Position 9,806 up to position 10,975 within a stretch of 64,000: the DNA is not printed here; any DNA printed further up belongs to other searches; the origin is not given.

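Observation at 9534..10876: XRE-HTH fused to a DUF3990-like domain with a PARP-like HGS / GxGFY signature, plus an overlapping partner gene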

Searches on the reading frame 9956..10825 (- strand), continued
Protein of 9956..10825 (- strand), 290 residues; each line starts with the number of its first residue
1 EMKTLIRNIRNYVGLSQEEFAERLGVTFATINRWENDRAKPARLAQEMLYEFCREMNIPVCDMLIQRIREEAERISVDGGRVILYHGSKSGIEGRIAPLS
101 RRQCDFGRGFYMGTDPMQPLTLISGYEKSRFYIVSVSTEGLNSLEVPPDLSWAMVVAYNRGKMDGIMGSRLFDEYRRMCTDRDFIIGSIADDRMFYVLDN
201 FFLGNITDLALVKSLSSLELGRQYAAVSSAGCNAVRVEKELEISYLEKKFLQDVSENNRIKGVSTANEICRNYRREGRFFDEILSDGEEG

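Call 21: find_related_loci(query=A1, collection=genome_contigs, flank=4000)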
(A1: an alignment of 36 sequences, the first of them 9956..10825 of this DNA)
Query A1 (290 aa) in genome_contigs; peptide patterns used: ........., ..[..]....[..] (x = any residue, [..] = any of these).
599 stretches matched a pattern (row limit reached: there are more); 566 encode a relative of the query (tblastn E <= 1e-3); the best 80 are kept; 80 distinct loci.
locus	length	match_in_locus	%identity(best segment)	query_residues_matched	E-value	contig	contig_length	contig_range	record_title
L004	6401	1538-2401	69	1-288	2e-143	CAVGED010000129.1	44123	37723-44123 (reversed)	Paludibacteraceae bacterium isolate G02615-L1_cleanbin_000004 genome assembly, contig: Spades_G02615-L1_contig_286, whol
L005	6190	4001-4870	65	1-290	4e-142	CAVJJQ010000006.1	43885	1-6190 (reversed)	bacterium isolate H07678-L1_cleanbin_000001 genome assembly, contig: Spades_H07678-L1_contig_34, whole genome shotgun se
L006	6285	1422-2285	69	2-289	3e-141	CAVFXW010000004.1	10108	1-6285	Clostridium sp. CAG:452 isolate H07606-L1_cleanbin_000030 genome assembly, contig: Spades_H07606-L1_contig_5103, whole g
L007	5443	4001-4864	67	2-289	1e-139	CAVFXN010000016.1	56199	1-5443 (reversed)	Bacteroidaceae bacterium isolate SRR8978373_cleanbin_000004 genome assembly, contig: Spades_SRR8978373_contig_26, whole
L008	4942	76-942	65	1-289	1e-136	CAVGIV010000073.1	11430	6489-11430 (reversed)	Paludibacteraceae bacterium isolate H07675-L1_cleanbin_000023 genome assembly, contig: Spades_H07675-L1_contig_4642, who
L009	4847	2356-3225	61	1-290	5e-130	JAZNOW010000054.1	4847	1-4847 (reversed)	MAG: Clostridia bacterium isolate T1900044839_TS20190305.MAGScoT_cleanbin_000009 SGB_2933_k141_1960004, whole genome sho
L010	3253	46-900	62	2-286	1e-132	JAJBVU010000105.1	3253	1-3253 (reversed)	MAG: Eubacterium sp. isolate U_127185 U_127185=NODE_4483_length_3253_cov_8.195122, whole genome shotgun sequence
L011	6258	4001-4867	61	2-290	4e-128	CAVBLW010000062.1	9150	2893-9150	Bacteroidaceae bacterium isolate SRR8978296_cleanbin_000002 genome assembly, contig: Spades_SRR8978296_contig_336, whole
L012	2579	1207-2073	61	2-290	2e-134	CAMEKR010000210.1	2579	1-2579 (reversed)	MAG: uncultured Clostridia bacterium isolate SRR15057928_bin.20_metaWRAP_v1.3_MAG genome assembly, contig: ERZ10407477.1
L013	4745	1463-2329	61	2-290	2e-128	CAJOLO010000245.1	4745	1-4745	uncultured Lachnospiraceae bacterium isolate Reindeer_1_mag_255 genome assembly, contig: scaffold_93964, whole genome sh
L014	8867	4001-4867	61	2-290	5e-127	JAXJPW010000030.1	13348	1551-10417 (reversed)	MAG: Agathobacter sp. isolate DOME_MAG_1951 1951_C0137_k141_103558, whole genome shotgun sequence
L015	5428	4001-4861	62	2-288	8e-127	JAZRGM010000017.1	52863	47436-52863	MAG: Clostridia bacterium isolate T1900045489_YK20190183.MAGScoT_cleanbin_000023 SGB_7373_k141_3776328, whole genome sho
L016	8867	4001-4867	61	2-290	2e-126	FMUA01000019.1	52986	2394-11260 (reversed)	Ruminococcaceae bacterium P7 genome assembly, contig: IE30DRAFT_scaffold00018.18, whole genome shotgun sequence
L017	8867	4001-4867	61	2-290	2e-126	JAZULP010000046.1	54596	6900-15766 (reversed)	MAG: Agathobacter sp. isolate T1900044904_TS20190370.MAGScoT_cleanbin_000063 SGB_3308_k141_2131126, whole genome shotgun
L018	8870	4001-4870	60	1-290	1e-126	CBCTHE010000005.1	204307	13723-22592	MAG TPA_asm: uncultured Ructibacterium sp. isolate SRR20550414_concoct_48 genome assembly, contig: ERZ24930602.28, whole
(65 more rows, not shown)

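Call 22: predict_structure(alignment_id=A1)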
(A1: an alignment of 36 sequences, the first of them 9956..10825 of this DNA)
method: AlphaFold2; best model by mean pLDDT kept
length: 290 residues; sequences in the alignment: 36
mean_pLDDT: 87.3   pTM: 0.85
mean pLDDT of the five models: 87.3, 85.0, 83.1, 81.0, 80.4
residues with pLDDT >= 90: 148; 70-90: 116; 50-70: 15; < 50: 11
segments of 3 or more residues with pLDDT < 50: 95-103
pLDDT, mean of each block of 10 residues (from residue 1): 94 97 96 94 96 97 97 90 90 49 57 92 88 93 90 87 86 90 87 87 90 87 88 89 95 93 87 80 68
secondary structure, 60 per line:
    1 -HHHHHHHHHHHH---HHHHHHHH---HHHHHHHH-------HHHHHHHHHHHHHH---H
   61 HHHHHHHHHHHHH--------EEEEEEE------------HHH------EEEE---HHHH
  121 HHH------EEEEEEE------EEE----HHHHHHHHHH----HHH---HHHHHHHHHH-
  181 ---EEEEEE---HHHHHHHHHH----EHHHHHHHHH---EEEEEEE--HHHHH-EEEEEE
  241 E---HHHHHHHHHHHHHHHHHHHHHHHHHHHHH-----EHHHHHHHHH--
elements in order: H2-13 H17-24 H28-35 H43-56 H60-73 E82-88 E110-113 H117-123 E130-136 E143-145 H150-159 H170-179 E184-189 H193-202 H208-216 E220-226 H229-233 E235-241 H245-273 H280-288

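Call 25: fold_search(model_id=the predicted structure, library=pdb)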
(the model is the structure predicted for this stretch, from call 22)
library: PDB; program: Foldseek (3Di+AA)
matches with E <= 10: 464; with E <= 0.001: 0
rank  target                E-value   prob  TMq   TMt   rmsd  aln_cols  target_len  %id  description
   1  6jq1_A                4.2e-02  1.00  0.20  0.42   6.6        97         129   20  Crystal Structure of DdrO from Deinococcus geothermalis (released 2019-08-28)
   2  8tac_A                4.5e-02  1.00  0.17  0.69   1.0        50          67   32  Designed DNA binding protein (released 2024-08-28)
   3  6h49                  6.2e-02  1.00  0.19  0.35   3.9        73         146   26  A polyamorous repressor: deciphering the evolutionary strategy used by the phage-inducible chromosomal islands to spread (released 2019-08-28)
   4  1adr_MODEL_1_A        7.0e-02  1.00  0.17  0.62   1.0        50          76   24  DETERMINATION OF THE NUCLEAR MAGNETIC RESONANCE STRUCTURE OF THE DNA-BINDING DOMAIN OF THE P22 C2 REPRESSOR (1 (released 1994-01-31)
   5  6jq1_B                7.0e-02  1.00  0.19  0.40   2.6        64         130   23  Crystal Structure of DdrO from Deinococcus geothermalis (released 2019-08-28)
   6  7dlv_E                7.0e-02  1.00  0.20  0.37   3.9        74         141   26  shrimp dUTPase in complex with Stl (released 2021-12-01)
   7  8tac_B                7.8e-02  1.00  0.17  0.71   1.0        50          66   32  Designed DNA binding protein (released 2024-08-28)
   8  6rnz_A                7.8e-02  1.00  0.19  0.74   2.6        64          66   23  Crystal structure of the N-terminal HTH DNA-binding domain of the essential repressor DdrO from radiation-resistant De (released 2019-10-09)
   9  8p8o_F                7.8e-02  1.00  0.19  0.36   3.8        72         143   26  M. tuberculosis dUTPase - Stl1-159 (StlNT) complex structure (released 2024-11-27)
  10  9k3w_A                8.7e-02  1.00  0.16  0.67   2.3        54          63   24  Crystal structure of putative transcription regulator (dr_2454) from Deinococcus radiodurans (released 2025-10-22)
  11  3f52_A                8.7e-02  1.00  0.20  0.64   4.0        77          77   21  Crystal structure of the clp gene regulator ClgR from C. glutamicum (released 2008-11-18)
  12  5jaa_B                9.8e-02  1.00  0.18  0.50   6.0        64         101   22  Crystal structure of the HigBA2 toxin-antitoxin complex (released 2017-04-05)
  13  6h4c_H                9.8e-02  1.00  0.19  0.36   3.9        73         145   26  A polyamorous repressor: deciphering the evolutionary strategy used by the phage-inducible chromosomal islands to spre (released 2019-08-28)
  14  3f51_A                1.0e-01  0.99  0.20  0.52   4.1        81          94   23  Crystal Structure of the clp gene regulator ClgR from Corynebacterium glutamicum (released 2008-11-18)
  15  3op9                  1.0e-01  0.99  0.19  0.47  10.4        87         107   13  Crystal structure of transcriptional regulator from Listeria innocua (released 2010-09-15)
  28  3jxb_D                1.4e-01  1.00  0.17  0.71   1.0        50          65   24  Crystal structure of the P22 c2 repressor protein in complex with synthetic operator 9C (released 2010-01-19)
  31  2r1j_L                1.6e-01  1.00  0.17  0.70   1.1        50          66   24  Crystal Structure of the P22 c2 Repressor protein in complex with the synthetic operator 9T (released 2008-04-29)
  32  3jxb_C                1.6e-01  1.00  0.17  0.69   1.1        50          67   24  Crystal structure of the P22 c2 repressor protein in complex with synthetic operator 9C (released 2010-01-19)
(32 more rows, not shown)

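Call 33: find_encoding_contigs(protein=P0001, flank=10000, max_places=4)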
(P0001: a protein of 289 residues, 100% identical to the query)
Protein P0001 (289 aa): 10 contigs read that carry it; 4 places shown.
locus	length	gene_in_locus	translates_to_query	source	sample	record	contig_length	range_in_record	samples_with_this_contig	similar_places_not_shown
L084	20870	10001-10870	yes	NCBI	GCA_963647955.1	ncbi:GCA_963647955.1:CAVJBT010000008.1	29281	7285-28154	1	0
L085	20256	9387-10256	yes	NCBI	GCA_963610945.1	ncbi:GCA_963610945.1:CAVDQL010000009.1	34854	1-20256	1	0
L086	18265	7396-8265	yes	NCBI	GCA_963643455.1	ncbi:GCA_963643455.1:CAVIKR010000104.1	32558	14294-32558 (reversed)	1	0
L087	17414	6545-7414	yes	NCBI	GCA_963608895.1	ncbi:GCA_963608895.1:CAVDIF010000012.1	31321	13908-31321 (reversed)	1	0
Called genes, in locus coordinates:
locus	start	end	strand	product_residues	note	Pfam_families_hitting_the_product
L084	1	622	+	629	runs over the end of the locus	PF00664:ABC_membrane, PF00005:ABC_tran, PF02463:SMC_N (weak)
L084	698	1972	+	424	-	PF00817:IMS, PF11799:IMS_C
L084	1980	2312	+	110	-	-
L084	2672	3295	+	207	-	-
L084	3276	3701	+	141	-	PF08843:AbiEii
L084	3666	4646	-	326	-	PF00005:ABC_tran, PF13304:AAA_21 (faint)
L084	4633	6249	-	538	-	PF00528:BPD_transp_1 (weak)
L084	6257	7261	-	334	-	PF01547:SBP_bac_1, PF13416:SBP_bac_8, PF13531:SBP_bac_11, PF13343:SBP_bac_6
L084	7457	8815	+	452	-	PF03853:YjeF_N, PF01256:Carb_kinase, PF02110:HK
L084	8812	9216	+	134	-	PF27362:TP_0070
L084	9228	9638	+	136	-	PF00293:NUDIX, PF14815:NUDIX_4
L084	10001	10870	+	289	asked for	PF01381:HTH_3, PF12844:HTH_19 (faint), PF13560:HTH_31 (weak), PF13151:DUF3990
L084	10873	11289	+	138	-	-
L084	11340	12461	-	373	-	PF10340:Say1_Mug180 (weak), PF20434:BD-FAE, PF07859:Abhydrolase_3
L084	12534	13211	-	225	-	PF00027:cNMP_binding (weak), PF13545:HTH_Crp_2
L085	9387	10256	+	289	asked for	PF01381:HTH_3, PF12844:HTH_19 (faint), PF13560:HTH_31 (weak), PF13151:DUF3990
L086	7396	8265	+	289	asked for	PF01381:HTH_3, PF12844:HTH_19 (faint), PF13560:HTH_31 (weak), PF13151:DUF3990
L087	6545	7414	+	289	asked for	PF01381:HTH_3, PF12844:HTH_19 (faint), PF13560:HTH_31 (weak), PF13151:DUF3990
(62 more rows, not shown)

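Call 34: find_encoding_contigs(protein=P0104, flank=8000, max_places=2)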
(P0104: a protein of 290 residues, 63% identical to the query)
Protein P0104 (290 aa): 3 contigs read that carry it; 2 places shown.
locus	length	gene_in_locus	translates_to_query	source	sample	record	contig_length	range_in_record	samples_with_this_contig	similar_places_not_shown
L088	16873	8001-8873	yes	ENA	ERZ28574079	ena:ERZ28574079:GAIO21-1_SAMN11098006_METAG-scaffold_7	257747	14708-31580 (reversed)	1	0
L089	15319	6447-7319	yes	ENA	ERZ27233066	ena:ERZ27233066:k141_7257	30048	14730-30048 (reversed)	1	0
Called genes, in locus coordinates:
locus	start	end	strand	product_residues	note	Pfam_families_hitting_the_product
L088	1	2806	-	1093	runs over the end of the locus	PF09479:Flg_new (faint), PF18998:Flg_new_2 (weak)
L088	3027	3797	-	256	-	PF00072:Response_reg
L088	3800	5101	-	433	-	PF06580:His_kinase, PF02518:HATPase_c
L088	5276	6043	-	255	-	PF00072:Response_reg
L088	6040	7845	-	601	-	PF06580:His_kinase, PF02518:HATPase_c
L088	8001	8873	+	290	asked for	PF01381:HTH_3, PF13151:DUF3990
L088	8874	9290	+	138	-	-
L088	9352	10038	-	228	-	PF04474:DUF554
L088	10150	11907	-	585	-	PF01301:Glyco_hydro_35, PF02449:Glyco_hydro_42, PF21317:BetaGal_ABD_1, PF21467:BetaGal_gal-bd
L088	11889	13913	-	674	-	PF02449:Glyco_hydro_42, PF08532:Glyco_hydro_42M, PF08533:Glyco_hydro_42C (weak)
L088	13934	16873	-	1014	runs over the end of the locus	PF02837:Glyco_hydro_2_N, PF00703:Glyco_hydro_2, PF02836:Glyco_hydro_2_C, PF16353:LacZ_4, PF02929:Bgal_small_N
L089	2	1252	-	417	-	?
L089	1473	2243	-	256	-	PF00072:Response_reg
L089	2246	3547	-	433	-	PF06580:His_kinase, PF02518:HATPase_c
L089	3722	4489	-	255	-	PF00072:Response_reg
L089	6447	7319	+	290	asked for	PF01381:HTH_3, PF13151:DUF3990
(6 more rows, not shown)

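Call 51: search_dna_similar(query=window:9956-10822:-, collection=phages, mode=protein, max_evalue=0.001, max_rows=25)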
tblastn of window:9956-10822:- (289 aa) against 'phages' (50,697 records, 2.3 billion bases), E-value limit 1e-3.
Records with a match: 12; places in all: 12; records where one place covers at least 80% of the query: 0.
Best place of each record, by identity: <60% 12.
By first word of the organism name: Bacillus 11; Ruminococcus 1.
By host as written in the record: Bacillus megaterium Km 5; Bacillus megaterium 4; Bacillus megaterium strain Km Sp- 2; Ruminococcus bicirculans (ex Liu et al. 2021) 1.
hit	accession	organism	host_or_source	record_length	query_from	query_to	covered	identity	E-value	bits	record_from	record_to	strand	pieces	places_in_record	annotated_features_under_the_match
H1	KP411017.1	Bacillus phage Palmer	Bacillus megaterium strain Km Sp-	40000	5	69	22%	41.5%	3e-5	51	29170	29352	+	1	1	transcriptional regulator | ribosome_binding_site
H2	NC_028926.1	Bacillus phage Palmer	Bacillus megaterium strain Km Sp-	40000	5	69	22%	41.5%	3e-5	51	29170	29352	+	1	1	transcriptional regulator | ribosome_binding_site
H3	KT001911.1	Bacillus phage Pavlov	Bacillus megaterium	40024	5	69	22%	41.5%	3e-5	51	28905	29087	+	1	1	transcriptional regulator | ribosome_binding_site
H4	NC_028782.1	Bacillus phage Pavlov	Bacillus megaterium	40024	5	69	22%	41.5%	3e-5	51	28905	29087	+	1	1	transcriptional regulator | ribosome_binding_site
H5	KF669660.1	Bacillus phage Pony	Bacillus megaterium Km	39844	5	68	22%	40.6%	1e-4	49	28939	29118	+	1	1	transcriptional repressor | ribosome_binding_site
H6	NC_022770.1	Bacillus phage Pony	Bacillus megaterium Km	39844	5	68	22%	40.6%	1e-4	49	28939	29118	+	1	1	transcriptional regulator | ribosome_binding_site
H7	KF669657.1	Bacillus phage poppyseed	Bacillus megaterium Km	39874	5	68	22%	40.6%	1e-4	49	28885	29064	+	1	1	transcriptional repressor | ribosome_binding_site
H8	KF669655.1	Bacillus phage Page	Bacillus megaterium Km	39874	5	68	22%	40.6%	1e-4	49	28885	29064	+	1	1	DNA binding protein | ribosome_binding_site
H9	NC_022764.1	Bacillus phage Page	Bacillus megaterium Km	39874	5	68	22%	40.6%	1e-4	49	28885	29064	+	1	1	transcriptional regulator | ribosome_binding_site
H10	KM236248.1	Bacillus phage Pookie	Bacillus megaterium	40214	5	68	22%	40.6%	1e-4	49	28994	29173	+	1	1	transcriptional repressor | ribosome_binding_site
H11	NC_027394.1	Bacillus phage Pookie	Bacillus megaterium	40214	5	68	22%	40.6%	1e-4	49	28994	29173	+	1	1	transcriptional regulator | ribosome_binding_site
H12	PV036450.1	Ruminococcus phage NatCom_38182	Ruminococcus bicirculans (ex Liu et al. ...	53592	5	57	18%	41.5%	2e-6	55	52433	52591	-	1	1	hypothetical protein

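Call 52: search_dna_similar(query=window:9956-10822:-, collection=plasmids, mode=protein, max_evalue=0.001, max_rows=25)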
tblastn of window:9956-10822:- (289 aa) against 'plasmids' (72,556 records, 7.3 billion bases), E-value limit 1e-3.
Records with a match: 35; places in all: 38; records where one place covers at least 80% of the query: 0.
Best place of each record, by identity: 60-80% 3; <60% 32.
By first word of the organism name: Nostoc 12; Leptolyngbya 4; Calothrix 4; Chroococcidiopsis 3; Anabaena 2; Lactobacillus 1; Tolypothrix 1; Kovacikia 1; Fischerella 1; Chondrocystis 1; and 5 more.
By predicted mobility (MOB-suite, as given by PLSDB): non-mobilizable 25; mobilizable 5; conjugative 5.
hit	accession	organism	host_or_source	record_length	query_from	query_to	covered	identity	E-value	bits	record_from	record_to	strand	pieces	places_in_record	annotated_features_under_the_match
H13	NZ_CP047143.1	Lactobacillus crispatus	Gallus gallus,Isolated and purified ...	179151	81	223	49%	29.2%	1e-4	51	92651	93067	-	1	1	DUF3990 domain-containing protein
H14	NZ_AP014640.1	Leptolyngbya boryana IAM M-101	-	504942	3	80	27%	38.5%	1e-6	57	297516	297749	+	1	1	helix-turn-helix domain-containing protein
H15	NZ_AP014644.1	Leptolyngbya boryana dg5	-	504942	3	80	27%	38.5%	1e-6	57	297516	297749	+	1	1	helix-turn-helix domain-containing protein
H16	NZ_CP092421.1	Leptolyngbya boryana IU 594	-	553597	3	80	27%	38.5%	1e-6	57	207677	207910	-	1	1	helix-turn-helix domain-containing protein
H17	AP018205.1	Leptolyngbya boryana NIES-2135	-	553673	3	80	27%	38.5%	1e-6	57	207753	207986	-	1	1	none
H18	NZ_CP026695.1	Nostoc sp. 'Lobaria pulmonaria (5183) cyanobiont'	Lobaria pulmonaria thallus,lichen ...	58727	4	65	21%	46.8%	4e-9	65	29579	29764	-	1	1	helix-turn-helix transcriptional regulator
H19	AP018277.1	Calothrix sp. NIES-4101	-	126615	4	56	18%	52.8%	1e-7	60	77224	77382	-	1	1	XRE family transcriptional regulator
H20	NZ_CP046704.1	Nostoc sp. ATCC 53789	-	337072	4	65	21%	45.2%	5e-9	64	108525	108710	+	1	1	helix-turn-helix transcriptional regulator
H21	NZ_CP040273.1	Nostoc sp. C052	Blasia pusilla,pure culture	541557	4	65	21%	45.2%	7e-9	64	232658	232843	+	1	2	helix-turn-helix transcriptional regulator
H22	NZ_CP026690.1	Nostoc sp. 'Peltigera membranacea cyanobiont' N6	Lichen thallus,Peltigera membranacea ...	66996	4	65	21%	45.2%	1e-7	60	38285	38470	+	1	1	helix-turn-helix transcriptional regulator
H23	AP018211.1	Calothrix brevissima NIES-22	-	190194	4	46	15%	62.8%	1e-7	61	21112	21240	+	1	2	XRE family transcriptional regulator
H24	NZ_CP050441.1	Tolypothrix sp. PCC 7910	cell culture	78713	4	46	15%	62.8%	3e-7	59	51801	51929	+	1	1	helix-turn-helix transcriptional regulator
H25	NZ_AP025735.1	Nostoc cf. commune SO-36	-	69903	4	48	16%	60.0%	1e-7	61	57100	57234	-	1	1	helix-turn-helix transcriptional regulator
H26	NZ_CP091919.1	Nostoc sp. UHCC 0870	cell culture,Brackish water, ...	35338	4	55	18%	51.9%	1e-7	60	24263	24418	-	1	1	helix-turn-helix transcriptional regulator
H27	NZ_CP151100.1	Nostoc sp. UHCC 0302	isolated culture,lake sediment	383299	4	65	21%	43.5%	4e-7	59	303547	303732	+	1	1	helix-turn-helix transcriptional regulator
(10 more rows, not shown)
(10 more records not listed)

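Call 53: get_annotated_region(hit=H13, flank=4000)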
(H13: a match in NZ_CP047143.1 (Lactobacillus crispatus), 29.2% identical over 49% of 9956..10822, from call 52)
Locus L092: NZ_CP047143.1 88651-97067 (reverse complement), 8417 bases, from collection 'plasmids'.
description: Lactobacillus crispatus strain C25 plasmid unnamed, complete sequence
organism: Lactobacillus crispatus (NCBI taxid 47770)
taxonomy: Bacteria; Bacillota; Bacilli; Lactobacillales; Lactobacillaceae; Lactobacillus; Lactobacillus crispatus
host: -; source: Gallus gallus,Isolated and purified from a mixed microbial population.; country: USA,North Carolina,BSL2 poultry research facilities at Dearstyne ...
typing (MOB-suite, as given by PLSDB): non-mobilizable
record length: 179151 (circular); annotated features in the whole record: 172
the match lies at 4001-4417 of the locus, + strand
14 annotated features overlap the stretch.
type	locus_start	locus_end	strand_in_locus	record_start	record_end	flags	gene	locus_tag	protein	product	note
CDS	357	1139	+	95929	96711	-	-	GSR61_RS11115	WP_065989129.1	hypothetical protein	-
CDS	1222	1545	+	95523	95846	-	-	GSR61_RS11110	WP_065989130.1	hypothetical protein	-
CDS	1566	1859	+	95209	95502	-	-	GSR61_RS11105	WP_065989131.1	hypothetical protein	-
CDS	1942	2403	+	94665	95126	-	-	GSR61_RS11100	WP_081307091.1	hypothetical protein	-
CDS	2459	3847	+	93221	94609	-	-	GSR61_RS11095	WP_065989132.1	hypothetical protein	-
CDS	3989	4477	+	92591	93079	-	-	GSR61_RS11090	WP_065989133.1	DUF3990 domain-containing protein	-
CDS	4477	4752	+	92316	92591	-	-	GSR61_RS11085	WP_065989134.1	hypothetical protein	-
CDS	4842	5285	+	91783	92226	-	-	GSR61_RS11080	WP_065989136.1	hypothetical protein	-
CDS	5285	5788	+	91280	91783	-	-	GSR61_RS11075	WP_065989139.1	hypothetical protein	-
CDS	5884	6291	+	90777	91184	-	-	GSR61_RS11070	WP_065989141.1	hypothetical protein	-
CDS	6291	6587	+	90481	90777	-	-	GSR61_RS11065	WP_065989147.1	hypothetical protein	-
CDS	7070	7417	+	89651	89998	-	-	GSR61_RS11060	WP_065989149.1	hypothetical protein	-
CDS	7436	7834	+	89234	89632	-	-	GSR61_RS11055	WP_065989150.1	hypothetical protein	-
CDS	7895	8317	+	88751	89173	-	-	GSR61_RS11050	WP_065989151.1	hypothetical protein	-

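Call 55: search_protein_families(library=pfam, proteins=[L092:4477-4752:+, L092:3989-4477:+], max_evalue=1)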
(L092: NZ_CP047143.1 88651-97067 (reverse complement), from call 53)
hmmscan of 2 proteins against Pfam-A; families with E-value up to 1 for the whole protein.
L092:4477-4752:+ (91 aa): 2 families
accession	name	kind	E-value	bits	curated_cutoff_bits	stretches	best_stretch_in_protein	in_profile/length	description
PF12668.12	DUF3791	-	0.027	14.9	25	1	23-46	11-34/60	Protein of unknown function (DUF3791)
PF04157.22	EAP30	-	0.033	14.3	26.8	1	6-65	84-139/219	EAP30/Vps36 family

L092:3989-4477:+ (162 aa): 2 families
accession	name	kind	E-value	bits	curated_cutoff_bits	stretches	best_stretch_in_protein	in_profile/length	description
PF13151.12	DUF3990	-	9e-39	133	32.2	1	5-156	1-152/152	Protein of unknown function (DUF3990)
PF18760.7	ART-PolyVal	-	0.012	16.9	31.2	1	5-48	7-49/140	ADP-Ribosyltransferase in polyvalent proteins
